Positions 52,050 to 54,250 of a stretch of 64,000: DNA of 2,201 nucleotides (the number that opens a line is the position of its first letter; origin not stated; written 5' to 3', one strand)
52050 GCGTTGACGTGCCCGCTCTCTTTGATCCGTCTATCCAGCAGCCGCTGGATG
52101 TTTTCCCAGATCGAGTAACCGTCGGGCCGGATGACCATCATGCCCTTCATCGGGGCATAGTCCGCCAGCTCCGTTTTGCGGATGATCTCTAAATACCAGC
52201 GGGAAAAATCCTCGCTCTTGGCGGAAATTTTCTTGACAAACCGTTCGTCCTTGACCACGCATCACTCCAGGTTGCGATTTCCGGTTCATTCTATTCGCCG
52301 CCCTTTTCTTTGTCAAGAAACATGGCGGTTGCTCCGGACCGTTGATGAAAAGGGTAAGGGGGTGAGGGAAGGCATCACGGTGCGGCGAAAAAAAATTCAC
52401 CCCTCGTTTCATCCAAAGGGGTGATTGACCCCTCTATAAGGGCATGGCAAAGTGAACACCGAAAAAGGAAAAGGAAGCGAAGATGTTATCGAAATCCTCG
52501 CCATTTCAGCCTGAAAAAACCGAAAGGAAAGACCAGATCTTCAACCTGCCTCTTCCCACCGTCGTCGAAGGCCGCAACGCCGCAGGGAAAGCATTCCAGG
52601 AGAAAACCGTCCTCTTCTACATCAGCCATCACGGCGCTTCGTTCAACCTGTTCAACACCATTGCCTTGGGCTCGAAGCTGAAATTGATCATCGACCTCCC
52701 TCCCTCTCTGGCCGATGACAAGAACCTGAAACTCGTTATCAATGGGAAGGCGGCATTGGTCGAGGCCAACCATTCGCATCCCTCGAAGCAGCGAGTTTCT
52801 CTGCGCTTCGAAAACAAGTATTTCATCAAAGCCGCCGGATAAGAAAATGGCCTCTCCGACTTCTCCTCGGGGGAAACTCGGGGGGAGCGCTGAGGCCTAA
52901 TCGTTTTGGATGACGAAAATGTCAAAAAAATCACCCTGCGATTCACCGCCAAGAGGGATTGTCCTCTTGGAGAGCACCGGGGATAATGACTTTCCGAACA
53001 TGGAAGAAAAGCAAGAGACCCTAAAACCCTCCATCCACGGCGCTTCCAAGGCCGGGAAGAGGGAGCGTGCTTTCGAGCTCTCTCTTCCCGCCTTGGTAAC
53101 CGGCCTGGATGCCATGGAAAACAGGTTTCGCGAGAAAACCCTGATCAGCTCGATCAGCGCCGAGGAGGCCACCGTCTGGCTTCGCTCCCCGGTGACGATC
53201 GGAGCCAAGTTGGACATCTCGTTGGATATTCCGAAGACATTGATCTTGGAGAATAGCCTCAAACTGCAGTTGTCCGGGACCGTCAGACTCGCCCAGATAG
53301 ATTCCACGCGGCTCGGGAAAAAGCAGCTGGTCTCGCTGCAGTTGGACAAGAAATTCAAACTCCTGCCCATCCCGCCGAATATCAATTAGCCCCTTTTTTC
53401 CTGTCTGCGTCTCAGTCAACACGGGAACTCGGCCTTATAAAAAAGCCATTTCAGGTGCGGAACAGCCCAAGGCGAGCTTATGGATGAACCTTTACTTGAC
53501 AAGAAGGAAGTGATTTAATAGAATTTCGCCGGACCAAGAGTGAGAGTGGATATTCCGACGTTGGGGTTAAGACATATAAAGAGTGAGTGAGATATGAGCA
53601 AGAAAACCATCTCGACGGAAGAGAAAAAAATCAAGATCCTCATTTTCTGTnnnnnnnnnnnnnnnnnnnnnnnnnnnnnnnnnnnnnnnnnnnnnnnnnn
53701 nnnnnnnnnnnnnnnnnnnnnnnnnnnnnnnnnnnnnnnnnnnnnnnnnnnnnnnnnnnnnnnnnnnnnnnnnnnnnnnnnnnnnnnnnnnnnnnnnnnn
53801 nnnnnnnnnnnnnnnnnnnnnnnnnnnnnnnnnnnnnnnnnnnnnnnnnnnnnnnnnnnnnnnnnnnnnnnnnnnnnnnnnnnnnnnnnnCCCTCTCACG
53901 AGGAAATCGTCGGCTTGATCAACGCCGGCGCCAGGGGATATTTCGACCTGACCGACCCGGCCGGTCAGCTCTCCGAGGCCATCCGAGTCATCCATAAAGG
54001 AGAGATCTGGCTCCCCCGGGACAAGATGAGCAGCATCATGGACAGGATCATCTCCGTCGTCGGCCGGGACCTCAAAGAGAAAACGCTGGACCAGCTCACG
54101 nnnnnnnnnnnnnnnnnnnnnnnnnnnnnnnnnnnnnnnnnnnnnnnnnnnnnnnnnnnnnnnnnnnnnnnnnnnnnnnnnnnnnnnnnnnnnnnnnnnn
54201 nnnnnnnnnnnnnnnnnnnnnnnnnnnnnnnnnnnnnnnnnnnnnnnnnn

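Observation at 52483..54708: Cluster of three PilZ-domain paralogs flanking a LuxR regulator with a non-phosphorylatable receiver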

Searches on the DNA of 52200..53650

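Call 71: search_rna_families(source=window, start=52200, end=53650, threshold=evalue, max_evalue=1)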
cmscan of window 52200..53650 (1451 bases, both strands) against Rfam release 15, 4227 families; matches with E-value up to 1: 2.
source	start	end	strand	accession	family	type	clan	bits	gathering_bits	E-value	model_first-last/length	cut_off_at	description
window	53042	53096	-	RF03766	mir-3155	Gene; miRNA;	-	25.1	70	0.02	1-56/56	no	mir-3155 microRNA precursor family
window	53033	53110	+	RF03941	mir-3158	Gene; miRNA;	-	22.8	97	0.3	1-81/81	no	mir-3158 microRNA precursor family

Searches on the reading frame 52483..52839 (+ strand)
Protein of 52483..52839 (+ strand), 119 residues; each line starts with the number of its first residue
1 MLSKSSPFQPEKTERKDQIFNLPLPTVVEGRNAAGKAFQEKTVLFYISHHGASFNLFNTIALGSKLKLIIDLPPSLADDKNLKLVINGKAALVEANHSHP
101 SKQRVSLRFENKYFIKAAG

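Call 3: search_protein_families(library=pfam, proteins=[window:52483-52839:+], max_evalue=10)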
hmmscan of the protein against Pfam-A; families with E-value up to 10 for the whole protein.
window:52483-52839:+ (119 aa): 0 families

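Call 4: search_protein_families(library=ncbifam, proteins=[window:52483-52839:+], max_evalue=10)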
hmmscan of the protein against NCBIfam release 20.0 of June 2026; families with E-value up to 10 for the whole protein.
window:52483-52839:+ (119 aa): 0 families

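Call 41: search_solved_structures(query=A2, max_evalue=1, show_alignments=2)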
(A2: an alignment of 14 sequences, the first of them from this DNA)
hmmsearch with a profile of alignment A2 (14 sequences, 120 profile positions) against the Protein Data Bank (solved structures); distinct sequences matched with E-value up to 1: 0.

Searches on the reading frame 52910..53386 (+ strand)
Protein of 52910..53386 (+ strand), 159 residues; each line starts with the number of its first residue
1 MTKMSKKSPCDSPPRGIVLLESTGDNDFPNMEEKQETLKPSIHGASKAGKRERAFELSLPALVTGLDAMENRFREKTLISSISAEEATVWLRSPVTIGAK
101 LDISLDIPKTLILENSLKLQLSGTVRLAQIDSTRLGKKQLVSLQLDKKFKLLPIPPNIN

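Call 3: search_protein_families(library=pfam, proteins=[window:52910-53386:+], max_evalue=10)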
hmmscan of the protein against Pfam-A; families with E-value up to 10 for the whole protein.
window:52910-53386:+ (159 aa): 0 families

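Call 4: search_protein_families(library=ncbifam, proteins=[window:52910-53386:+], max_evalue=10)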
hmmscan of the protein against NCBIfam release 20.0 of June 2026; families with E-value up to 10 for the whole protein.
window:52910-53386:+ (159 aa): 0 families

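Call 42: search_solved_structures(query=A3, max_evalue=1, show_alignments=2)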
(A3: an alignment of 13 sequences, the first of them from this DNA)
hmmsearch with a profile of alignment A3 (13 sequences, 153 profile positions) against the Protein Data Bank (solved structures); distinct sequences matched with E-value up to 1: 1.
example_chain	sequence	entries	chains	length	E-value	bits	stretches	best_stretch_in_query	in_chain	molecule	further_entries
8fru_l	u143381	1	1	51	0.21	14.4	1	88-116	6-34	60S ribosomal protein eL39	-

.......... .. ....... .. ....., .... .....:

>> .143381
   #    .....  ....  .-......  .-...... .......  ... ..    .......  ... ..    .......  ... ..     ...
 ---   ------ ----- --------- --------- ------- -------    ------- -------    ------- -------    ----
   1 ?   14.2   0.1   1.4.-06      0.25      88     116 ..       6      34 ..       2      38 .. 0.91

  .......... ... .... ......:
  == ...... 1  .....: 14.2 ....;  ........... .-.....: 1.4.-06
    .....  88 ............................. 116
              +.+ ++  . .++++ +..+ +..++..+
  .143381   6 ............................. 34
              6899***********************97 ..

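Call 43: find_homologous_proteins(query=window:52910-53386:+, max_evalue=0.001)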
Query window:52910-53386:+ (159 aa): 153 proteins with E <= 0.001 among 237 candidates; the best 120 are listed.
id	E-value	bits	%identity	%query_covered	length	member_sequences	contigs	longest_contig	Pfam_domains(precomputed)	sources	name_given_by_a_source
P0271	3.5e-86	304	94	100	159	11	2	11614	-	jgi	jgi:hypothetical protein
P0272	8.0e-85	300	93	98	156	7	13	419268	-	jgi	jgi:hypothetical protein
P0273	2.8e-83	295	93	98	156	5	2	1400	-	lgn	-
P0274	9.3e-80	284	90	98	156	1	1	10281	-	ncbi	-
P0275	2.6e-79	282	88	98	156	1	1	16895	-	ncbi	ncbi:MAG: hypothetical protein WBC70_10230 [Candidatus Aminicenantales bacterium]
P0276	7.7e-79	281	88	98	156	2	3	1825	-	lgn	-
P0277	9.7e-79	280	86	100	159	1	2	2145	-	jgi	jgi:hypothetical protein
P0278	4.8e-77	275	87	98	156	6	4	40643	-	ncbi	-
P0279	3.9e-74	265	81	100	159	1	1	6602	-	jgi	-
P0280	4.3e-74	265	81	100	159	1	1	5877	-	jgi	jgi:hypothetical protein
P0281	6.7e-74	265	92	88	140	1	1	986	-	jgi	jgi:hypothetical protein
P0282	5.7e-72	258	79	100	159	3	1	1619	-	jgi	jgi:hypothetical protein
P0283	6.0e-72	258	80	100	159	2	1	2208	-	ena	-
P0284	6.4e-72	258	79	100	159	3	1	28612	-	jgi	-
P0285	6.5e-72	258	79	98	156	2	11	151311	-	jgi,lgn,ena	-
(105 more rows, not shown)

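Call 53: predict_structure(alignment_id=A4)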
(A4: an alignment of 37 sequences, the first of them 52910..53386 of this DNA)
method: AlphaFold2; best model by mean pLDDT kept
length: 159 residues; sequences in the alignment: 37
mean_pLDDT: 72.8   pTM: 0.57
mean pLDDT of the five models: 72.8, 72.6, 71.8, 71.6, 69.4
residues with pLDDT >= 90: 60; 70-90: 38; 50-70: 17; < 50: 44
segments of 3 or more residues with pLDDT < 50: 1-3, 10-12, 14-48
pLDDT, mean of each block of 10 residues (from residue 1): 48 43 38 41 47 78 94 93 91 92 90 81 90 70 92 75
secondary structure, 60 per line:
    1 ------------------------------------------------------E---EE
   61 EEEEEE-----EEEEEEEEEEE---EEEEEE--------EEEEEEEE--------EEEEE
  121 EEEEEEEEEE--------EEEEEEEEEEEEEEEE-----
elements in order: E59-66 E72-82 E86-91 E100-107 E116-130 E139-154

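Call 57: fold_search(model_id=the predicted structure, library=pdb)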
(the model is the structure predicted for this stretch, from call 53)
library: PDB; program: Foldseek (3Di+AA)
matches with E <= 10: 763; with E <= 0.001: 12
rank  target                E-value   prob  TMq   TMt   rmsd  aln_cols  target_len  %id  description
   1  5vx6_A                1.3e-04  1.00  0.47  0.36   3.4       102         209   19  Structure of Bacillus subtilis Inhibitor of motility (MotI/DgrA) (released 2017-11-22)
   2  4rt1_A                1.7e-04  1.00  0.41  0.56   4.5       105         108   15  Structure of the Alg44 PilZ domain (R95A mutant) from Pseudomonas aeruginosa PAO1 in complex with c-di-GMP (released 2015-04-08)
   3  4xrn_C                1.7e-04  1.00  0.41  0.56   4.4       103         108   16  Pilz domain with c-di-gmp of a protein from Pseudomonas aeruginosa (released 2016-02-03)
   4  4xrn_D                2.6e-04  1.00  0.43  0.61   4.0       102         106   17  Pilz domain with c-di-gmp of a protein from Pseudomonas aeruginosa (released 2016-02-03)
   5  5vx6_B                3.2e-04  1.00  0.44  0.35   4.0       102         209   17  Structure of Bacillus subtilis Inhibitor of motility (MotI/DgrA) (released 2017-11-22)
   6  5ej1_A                3.2e-04  1.00  0.46  0.11   4.5       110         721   13  Pre-translocation state of bacterial cellulose synthase (released 2016-03-30)
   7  4rt1_B                4.2e-04  1.00  0.40  0.54   4.3       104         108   15  Structure of the Alg44 PilZ domain (R95A mutant) from Pseudomonas aeruginosa PAO1 in complex with c-di-GMP (released 2015-04-08)
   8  4xrn_A                7.3e-04  1.00  0.40  0.56   4.6       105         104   14  Pilz domain with c-di-gmp of a protein from Pseudomonas aeruginosa (released 2016-02-03)
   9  4rt0_A                7.3e-04  1.00  0.40  0.53   4.6       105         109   15  Structure of the Alg44 PilZ domain from Pseudomonas aeruginosa PAO1 in complex with c-di-GMP (released 2015-04-08)
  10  4hg6_A                7.7e-04  1.00  0.43  0.10   4.4       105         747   16  Structure of a cellulose synthase - cellulose translocation intermediate (released 2012-12-19)
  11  4xrn_B                7.7e-04  1.00  0.40  0.57   3.9       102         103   15  Pilz domain with c-di-gmp of a protein from Pseudomonas aeruginosa (released 2016-02-03)
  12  4p00_A                9.0e-04  1.00  0.45  0.11   3.3       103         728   14  Bacterial Cellulose Synthase in complex with cyclic-di-GMP and UDP (released 2014-04-09)
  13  4rt0_B                1.0e-03  1.00  0.40  0.55   3.9       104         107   15  Structure of the Alg44 PilZ domain from Pseudomonas aeruginosa PAO1 in complex with c-di-GMP (released 2015-04-08)
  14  5y4r_D                1.1e-03  1.00  0.35  0.45   5.9       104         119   10  Structure of a methyltransferase complex (released 2017-11-29)
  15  2ptf_A                1.1e-03  1.00  0.39  0.32   8.5       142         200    7  Crystal structure of protein MTH_863 from Methanobacterium thermoautotrophicum bound to FMN (released 2007-05-15)
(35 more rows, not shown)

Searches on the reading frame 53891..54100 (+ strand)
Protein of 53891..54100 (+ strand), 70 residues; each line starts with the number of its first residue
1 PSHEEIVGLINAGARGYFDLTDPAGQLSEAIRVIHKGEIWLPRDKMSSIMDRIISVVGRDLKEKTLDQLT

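Call 11: search_solved_structures(query=window:53891-54100:+, max_evalue=10, show_alignments=5)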
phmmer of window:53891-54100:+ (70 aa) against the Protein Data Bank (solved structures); distinct sequences matched with E-value up to 10: 13.
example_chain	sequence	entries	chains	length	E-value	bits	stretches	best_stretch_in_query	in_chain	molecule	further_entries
5hev_A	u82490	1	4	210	0.022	18.1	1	4-53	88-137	Response regulator protein VraR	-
2qsj_A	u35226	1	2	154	0.068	16.6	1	2-46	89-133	DNA-binding response regulator, LuxR family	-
5cwb_A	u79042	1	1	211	0.55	13.7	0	42-64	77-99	Designed helical repeat protein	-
8cwy_A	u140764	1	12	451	0.59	13.6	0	42-64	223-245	T32-15-1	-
8cws_A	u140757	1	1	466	0.79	13.2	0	41-64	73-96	F4132-2 Chain A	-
1gq4_A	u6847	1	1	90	1.5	12.3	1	11-68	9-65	EZRIN-RADIXIN-MOESIN BINDING PHOSPHOPROTEIN-50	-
9rxt_A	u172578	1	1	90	1.5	12.3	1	11-68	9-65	Na(+)/H(+) exchange regulatory cofactor NHE-RF1,Sodium-dependent phosphate transport prote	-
9rxq_A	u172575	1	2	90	1.5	12.3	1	11-68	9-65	Na(+)/H(+) exchange regulatory cofactor NHE-RF1,Solute carrier family 22 member 12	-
4pqw_A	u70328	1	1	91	1.5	12.3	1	11-68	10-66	Na(+)/H(+) exchange regulatory cofactor NHE-RF1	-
1g9o_A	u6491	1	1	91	1.5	12.3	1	11-68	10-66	NHE-RF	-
4jl7_A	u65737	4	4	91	1.5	12.3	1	11-68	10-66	Na(+)/H(+) exchange regulatory cofactor NHE-RF1 | Na(+)/H(+) exchange regulatory cofactor NHE-RF1, C-X-C chemokine receptor type 2 chimera | Na(+)/H(+) exchange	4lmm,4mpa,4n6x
1i92_A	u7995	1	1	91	1.5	12.3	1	11-68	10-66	NA+/H+ EXCHANGE REGULATORY CO-FACTOR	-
1gq5_A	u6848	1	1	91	1.5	12.3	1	11-68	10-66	EZRIN-RADIXIN-MOESIN BINDING PHOSPHOPROTEIN-50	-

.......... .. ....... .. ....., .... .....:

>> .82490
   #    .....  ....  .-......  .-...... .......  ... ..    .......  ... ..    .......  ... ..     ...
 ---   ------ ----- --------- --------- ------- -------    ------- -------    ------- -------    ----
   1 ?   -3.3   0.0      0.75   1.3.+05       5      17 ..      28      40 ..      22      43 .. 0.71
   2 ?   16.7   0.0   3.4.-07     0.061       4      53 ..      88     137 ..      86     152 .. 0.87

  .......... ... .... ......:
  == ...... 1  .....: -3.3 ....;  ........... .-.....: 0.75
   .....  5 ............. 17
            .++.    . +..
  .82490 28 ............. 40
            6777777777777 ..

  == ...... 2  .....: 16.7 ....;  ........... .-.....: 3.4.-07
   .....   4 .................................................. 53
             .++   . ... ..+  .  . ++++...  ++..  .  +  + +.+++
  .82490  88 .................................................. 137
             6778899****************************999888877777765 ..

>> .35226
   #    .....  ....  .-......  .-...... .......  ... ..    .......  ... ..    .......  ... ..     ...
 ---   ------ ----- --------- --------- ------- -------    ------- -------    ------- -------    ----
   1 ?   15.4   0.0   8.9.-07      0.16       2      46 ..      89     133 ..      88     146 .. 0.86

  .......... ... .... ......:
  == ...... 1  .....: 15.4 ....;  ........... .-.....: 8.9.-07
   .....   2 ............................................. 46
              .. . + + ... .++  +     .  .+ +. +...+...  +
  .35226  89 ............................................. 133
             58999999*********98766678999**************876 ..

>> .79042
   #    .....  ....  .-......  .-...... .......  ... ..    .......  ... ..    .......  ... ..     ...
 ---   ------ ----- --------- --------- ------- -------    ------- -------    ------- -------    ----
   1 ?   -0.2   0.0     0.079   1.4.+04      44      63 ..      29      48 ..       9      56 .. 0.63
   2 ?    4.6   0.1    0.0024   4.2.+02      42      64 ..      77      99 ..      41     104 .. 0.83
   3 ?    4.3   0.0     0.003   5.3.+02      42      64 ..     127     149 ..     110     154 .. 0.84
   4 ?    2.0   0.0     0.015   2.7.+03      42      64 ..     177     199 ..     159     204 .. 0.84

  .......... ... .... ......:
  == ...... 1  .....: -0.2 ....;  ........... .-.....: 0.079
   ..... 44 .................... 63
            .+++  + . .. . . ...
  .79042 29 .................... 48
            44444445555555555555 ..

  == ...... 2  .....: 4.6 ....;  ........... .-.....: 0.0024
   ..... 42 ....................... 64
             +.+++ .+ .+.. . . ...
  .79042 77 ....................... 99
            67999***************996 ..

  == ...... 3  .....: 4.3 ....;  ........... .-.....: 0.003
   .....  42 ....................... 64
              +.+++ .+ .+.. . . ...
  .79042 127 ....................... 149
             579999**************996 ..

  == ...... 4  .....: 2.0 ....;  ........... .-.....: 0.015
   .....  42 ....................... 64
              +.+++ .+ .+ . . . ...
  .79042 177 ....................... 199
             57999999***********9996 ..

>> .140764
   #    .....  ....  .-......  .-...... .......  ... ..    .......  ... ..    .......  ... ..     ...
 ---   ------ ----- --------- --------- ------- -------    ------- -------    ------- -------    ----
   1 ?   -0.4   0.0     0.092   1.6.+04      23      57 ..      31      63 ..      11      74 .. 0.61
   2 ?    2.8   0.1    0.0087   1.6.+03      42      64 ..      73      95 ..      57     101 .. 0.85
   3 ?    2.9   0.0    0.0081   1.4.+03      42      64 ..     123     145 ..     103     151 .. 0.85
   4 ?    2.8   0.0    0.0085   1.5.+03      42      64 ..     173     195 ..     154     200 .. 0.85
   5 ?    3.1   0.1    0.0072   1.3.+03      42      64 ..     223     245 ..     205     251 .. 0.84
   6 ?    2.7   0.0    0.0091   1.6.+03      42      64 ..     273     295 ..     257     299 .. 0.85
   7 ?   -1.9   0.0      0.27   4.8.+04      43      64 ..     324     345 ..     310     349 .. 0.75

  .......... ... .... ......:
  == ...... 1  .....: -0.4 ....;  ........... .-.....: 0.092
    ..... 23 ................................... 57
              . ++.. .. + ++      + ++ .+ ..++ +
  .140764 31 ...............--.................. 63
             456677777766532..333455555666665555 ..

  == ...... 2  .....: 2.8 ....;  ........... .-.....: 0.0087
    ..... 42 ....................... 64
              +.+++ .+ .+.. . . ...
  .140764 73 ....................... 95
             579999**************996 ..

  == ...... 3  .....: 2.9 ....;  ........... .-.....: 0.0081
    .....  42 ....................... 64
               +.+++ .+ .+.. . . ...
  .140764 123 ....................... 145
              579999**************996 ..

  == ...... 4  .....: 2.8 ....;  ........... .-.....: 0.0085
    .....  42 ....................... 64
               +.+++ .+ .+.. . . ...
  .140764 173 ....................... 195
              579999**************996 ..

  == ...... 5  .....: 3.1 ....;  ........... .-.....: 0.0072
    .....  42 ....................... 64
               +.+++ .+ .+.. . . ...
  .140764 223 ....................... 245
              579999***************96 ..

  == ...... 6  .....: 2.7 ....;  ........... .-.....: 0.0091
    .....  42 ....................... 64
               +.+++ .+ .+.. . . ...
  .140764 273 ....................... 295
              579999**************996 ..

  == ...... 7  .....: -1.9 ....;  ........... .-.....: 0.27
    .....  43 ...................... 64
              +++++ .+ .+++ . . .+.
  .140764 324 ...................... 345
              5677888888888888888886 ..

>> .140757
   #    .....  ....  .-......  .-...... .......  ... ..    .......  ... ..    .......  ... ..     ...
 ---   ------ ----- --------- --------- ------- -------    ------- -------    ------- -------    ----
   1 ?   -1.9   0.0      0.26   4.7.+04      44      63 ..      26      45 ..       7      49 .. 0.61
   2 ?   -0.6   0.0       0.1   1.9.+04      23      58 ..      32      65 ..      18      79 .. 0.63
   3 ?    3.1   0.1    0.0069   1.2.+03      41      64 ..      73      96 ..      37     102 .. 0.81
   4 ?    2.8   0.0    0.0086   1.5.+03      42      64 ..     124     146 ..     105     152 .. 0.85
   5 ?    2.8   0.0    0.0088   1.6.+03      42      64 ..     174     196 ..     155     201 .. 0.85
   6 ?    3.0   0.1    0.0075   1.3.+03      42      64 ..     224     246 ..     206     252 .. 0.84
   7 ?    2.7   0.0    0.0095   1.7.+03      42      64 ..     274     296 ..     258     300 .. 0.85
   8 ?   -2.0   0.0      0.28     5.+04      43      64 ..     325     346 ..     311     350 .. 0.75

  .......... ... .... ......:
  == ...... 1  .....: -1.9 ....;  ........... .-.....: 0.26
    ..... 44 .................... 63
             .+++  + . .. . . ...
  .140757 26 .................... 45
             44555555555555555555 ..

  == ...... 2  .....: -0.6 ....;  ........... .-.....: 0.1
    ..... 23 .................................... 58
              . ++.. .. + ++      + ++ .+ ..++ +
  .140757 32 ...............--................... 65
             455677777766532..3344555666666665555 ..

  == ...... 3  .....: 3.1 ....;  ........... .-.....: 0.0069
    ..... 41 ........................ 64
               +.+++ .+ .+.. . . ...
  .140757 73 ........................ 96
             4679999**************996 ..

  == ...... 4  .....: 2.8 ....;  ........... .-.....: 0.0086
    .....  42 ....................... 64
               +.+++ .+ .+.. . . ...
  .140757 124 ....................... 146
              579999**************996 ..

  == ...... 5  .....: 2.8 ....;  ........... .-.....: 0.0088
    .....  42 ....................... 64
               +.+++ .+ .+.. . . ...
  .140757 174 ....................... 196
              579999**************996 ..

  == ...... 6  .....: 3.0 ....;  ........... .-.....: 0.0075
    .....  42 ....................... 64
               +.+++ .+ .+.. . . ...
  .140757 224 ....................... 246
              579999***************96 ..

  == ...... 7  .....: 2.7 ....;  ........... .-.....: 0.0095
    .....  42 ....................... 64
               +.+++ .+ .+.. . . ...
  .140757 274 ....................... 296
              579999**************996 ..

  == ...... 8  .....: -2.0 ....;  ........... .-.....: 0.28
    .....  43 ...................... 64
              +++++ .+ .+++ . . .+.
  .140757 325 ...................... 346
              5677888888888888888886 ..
